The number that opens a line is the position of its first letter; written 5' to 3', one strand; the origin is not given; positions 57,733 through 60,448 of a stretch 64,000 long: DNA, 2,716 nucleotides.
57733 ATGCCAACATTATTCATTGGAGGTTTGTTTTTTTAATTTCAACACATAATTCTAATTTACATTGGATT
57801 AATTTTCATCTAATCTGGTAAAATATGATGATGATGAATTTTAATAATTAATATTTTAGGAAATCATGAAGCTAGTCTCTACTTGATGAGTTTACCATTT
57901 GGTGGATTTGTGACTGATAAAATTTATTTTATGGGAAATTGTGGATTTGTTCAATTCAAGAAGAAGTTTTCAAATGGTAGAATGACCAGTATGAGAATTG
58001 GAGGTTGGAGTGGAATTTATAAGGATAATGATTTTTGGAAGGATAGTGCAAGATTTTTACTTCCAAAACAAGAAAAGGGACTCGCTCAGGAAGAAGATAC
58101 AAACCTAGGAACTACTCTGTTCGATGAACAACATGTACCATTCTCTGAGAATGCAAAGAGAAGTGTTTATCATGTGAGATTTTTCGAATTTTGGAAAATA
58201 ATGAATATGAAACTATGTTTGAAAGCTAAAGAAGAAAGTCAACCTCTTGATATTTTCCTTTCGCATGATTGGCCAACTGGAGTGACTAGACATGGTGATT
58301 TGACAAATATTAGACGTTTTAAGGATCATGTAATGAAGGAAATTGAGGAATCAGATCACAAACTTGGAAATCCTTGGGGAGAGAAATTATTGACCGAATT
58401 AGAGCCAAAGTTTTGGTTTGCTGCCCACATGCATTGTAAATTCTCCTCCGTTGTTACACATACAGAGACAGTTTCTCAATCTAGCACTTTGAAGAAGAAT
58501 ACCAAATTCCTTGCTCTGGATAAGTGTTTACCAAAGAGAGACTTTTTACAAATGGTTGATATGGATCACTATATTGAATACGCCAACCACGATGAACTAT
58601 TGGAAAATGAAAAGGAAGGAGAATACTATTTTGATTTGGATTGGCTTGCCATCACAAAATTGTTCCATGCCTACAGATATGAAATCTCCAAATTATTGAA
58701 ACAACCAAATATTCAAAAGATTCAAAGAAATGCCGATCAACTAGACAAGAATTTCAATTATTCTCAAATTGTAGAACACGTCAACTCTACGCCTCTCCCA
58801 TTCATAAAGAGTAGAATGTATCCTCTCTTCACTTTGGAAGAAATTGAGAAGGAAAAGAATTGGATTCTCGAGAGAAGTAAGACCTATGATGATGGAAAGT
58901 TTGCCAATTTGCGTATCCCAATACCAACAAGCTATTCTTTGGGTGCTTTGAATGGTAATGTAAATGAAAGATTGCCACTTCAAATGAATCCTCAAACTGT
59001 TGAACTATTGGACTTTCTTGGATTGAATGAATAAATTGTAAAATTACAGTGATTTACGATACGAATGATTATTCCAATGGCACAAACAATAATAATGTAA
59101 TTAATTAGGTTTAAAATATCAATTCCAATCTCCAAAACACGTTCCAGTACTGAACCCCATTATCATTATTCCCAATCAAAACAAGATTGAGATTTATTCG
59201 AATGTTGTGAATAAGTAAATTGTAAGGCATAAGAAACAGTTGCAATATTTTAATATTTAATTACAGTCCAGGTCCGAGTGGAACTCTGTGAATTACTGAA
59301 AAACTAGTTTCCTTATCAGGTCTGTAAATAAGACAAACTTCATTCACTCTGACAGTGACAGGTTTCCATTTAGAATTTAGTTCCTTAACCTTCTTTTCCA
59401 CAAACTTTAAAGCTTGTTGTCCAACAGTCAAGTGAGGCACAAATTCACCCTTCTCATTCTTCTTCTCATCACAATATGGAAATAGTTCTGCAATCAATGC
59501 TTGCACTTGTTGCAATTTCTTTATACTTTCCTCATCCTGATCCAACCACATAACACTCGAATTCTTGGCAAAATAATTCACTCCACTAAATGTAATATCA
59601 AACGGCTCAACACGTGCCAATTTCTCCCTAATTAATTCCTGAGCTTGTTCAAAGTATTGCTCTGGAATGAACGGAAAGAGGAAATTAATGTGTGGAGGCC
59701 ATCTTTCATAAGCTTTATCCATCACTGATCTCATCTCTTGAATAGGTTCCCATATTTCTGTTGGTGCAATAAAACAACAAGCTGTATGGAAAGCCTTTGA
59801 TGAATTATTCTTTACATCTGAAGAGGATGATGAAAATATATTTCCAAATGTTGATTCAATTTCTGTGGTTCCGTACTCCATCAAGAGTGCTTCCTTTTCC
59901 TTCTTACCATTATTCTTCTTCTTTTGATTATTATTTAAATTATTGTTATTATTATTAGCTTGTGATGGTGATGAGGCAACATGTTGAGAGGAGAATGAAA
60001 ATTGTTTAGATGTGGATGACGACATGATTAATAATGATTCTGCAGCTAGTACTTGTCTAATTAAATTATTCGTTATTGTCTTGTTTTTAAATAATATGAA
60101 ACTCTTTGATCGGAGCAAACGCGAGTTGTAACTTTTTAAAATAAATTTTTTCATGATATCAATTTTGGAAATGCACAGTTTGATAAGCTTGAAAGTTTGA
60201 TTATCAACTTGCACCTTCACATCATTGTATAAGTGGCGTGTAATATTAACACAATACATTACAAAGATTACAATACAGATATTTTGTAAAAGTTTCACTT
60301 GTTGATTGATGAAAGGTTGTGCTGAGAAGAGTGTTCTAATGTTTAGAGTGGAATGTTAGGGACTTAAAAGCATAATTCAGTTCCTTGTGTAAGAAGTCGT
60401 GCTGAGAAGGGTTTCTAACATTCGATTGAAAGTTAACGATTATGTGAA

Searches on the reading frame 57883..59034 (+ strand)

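Call 83: search_protein_families(library=pfam, max_evalue=1, proteins=[window:57883-59034:+])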
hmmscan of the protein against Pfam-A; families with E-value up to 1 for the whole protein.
window:57883-59034:+ (383 aa): 2 families
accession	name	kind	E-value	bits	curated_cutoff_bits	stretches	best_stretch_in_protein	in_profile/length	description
PF05011.18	DBR1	-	2.1e-20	74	26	1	205-382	2-136/138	Lariat debranching enzyme, C-terminal domain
PF18904.5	DUF5660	-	0.1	13.3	24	1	85-124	35-74/109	Domain of unknown function (DUF5660)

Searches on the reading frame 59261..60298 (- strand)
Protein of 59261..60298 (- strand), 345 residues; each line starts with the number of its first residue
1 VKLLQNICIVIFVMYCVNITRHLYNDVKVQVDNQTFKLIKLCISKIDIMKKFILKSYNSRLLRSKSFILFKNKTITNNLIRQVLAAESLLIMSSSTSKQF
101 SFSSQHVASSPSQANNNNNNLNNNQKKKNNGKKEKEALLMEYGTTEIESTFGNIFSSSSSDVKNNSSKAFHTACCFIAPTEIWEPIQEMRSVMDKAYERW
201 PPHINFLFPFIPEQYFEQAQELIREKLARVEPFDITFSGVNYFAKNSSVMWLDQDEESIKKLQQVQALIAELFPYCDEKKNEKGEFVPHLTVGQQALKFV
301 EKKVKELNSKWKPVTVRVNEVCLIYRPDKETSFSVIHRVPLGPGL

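Call 83: search_protein_families(library=pfam, max_evalue=1, proteins=[window:59261-60298:-])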
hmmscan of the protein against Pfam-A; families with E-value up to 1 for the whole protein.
window:59261-60298:- (345 aa): 3 families
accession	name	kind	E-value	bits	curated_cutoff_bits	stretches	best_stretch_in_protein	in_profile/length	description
PF13563.12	2_5_RNA_ligase2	-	2.8e-38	131.8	27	1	179-329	2-151/152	2'-5' RNA ligase superfamily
PF10469.15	AKAP7_NLS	-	8.2e-07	29.5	24.4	1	214-295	63-149/208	AKAP7 2'5' RNA ligase-like domain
PF02834.22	LigT_PEase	-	4.4e-05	24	23.3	1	182-249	7-85/87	LigT like Phosphoesterase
